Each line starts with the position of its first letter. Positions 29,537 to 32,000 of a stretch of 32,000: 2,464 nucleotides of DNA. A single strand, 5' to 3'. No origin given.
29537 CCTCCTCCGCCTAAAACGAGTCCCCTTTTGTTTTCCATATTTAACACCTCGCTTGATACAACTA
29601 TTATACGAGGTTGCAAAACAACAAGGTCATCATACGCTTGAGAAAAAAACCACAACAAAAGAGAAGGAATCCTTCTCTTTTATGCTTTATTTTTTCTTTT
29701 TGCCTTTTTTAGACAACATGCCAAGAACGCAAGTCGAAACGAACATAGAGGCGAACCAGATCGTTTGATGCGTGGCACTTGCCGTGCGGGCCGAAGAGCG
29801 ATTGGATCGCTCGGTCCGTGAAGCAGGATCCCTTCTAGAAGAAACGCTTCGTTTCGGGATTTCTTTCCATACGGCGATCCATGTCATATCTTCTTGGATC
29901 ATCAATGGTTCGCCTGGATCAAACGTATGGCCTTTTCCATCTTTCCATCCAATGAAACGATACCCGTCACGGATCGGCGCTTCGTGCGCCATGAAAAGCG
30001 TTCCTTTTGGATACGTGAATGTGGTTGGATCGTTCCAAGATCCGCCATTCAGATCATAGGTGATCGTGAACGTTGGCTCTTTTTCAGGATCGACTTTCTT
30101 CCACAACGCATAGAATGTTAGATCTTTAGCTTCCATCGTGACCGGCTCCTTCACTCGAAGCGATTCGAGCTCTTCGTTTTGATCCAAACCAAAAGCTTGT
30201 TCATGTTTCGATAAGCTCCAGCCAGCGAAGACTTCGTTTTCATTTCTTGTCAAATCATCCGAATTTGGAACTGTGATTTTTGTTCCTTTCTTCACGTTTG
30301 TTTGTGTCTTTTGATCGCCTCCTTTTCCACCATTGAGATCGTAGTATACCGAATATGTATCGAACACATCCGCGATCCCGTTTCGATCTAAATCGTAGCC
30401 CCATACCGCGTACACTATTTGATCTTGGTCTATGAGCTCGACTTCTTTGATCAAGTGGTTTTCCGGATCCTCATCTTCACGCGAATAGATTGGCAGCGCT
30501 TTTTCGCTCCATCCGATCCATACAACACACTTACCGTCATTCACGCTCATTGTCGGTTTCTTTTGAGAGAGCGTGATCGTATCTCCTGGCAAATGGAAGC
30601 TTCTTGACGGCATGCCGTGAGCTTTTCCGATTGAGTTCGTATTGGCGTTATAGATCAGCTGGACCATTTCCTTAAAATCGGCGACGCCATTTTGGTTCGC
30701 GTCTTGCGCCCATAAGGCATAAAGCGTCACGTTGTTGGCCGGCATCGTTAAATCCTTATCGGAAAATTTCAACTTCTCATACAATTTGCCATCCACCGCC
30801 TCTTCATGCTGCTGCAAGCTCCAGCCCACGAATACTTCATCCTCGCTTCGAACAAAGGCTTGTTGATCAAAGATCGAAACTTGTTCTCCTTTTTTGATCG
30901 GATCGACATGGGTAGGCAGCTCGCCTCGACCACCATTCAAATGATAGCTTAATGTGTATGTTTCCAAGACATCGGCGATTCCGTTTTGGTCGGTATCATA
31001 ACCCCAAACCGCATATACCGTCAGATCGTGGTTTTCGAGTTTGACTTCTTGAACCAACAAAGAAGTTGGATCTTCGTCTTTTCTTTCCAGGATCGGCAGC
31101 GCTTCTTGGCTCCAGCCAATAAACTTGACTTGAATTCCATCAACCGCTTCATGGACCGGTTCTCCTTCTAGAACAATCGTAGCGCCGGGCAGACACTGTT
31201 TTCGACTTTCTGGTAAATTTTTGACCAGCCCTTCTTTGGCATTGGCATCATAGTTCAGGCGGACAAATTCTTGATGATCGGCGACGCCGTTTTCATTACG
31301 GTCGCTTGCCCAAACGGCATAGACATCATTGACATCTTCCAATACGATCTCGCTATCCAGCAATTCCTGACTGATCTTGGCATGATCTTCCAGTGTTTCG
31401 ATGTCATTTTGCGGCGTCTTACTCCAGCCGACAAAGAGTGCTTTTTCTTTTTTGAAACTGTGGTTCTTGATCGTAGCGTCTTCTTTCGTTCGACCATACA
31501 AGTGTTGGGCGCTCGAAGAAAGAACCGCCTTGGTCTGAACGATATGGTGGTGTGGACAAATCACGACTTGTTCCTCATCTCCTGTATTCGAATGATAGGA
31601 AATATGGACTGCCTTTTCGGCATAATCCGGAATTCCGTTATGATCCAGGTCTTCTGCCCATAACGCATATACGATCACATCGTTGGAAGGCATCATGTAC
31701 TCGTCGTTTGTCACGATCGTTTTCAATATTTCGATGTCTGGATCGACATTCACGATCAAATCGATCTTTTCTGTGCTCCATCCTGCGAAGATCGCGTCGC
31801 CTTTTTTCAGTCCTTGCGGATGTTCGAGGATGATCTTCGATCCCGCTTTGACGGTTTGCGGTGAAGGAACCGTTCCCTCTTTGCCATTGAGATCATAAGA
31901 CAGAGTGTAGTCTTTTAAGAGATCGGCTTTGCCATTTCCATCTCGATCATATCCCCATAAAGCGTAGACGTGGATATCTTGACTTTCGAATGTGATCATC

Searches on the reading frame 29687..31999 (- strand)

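Call 66: search_protein_families(library=pfam, proteins=[window:29687-31999:-], max_evalue=0.00001)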
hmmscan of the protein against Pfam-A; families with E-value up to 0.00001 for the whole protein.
window:29687-31999:- (770 aa): 2 families
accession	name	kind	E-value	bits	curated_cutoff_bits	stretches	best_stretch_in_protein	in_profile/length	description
PF09479.16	Flg_new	-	3.9e-31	107.4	27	1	644-709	1-64/65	Listeria-Bacteroides repeat domain (List_Bact_rpt)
PF18998.6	Flg_new_2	-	5.3e-06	26.8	23.6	0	677-712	32-70/73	Divergent InlB B-repeat domain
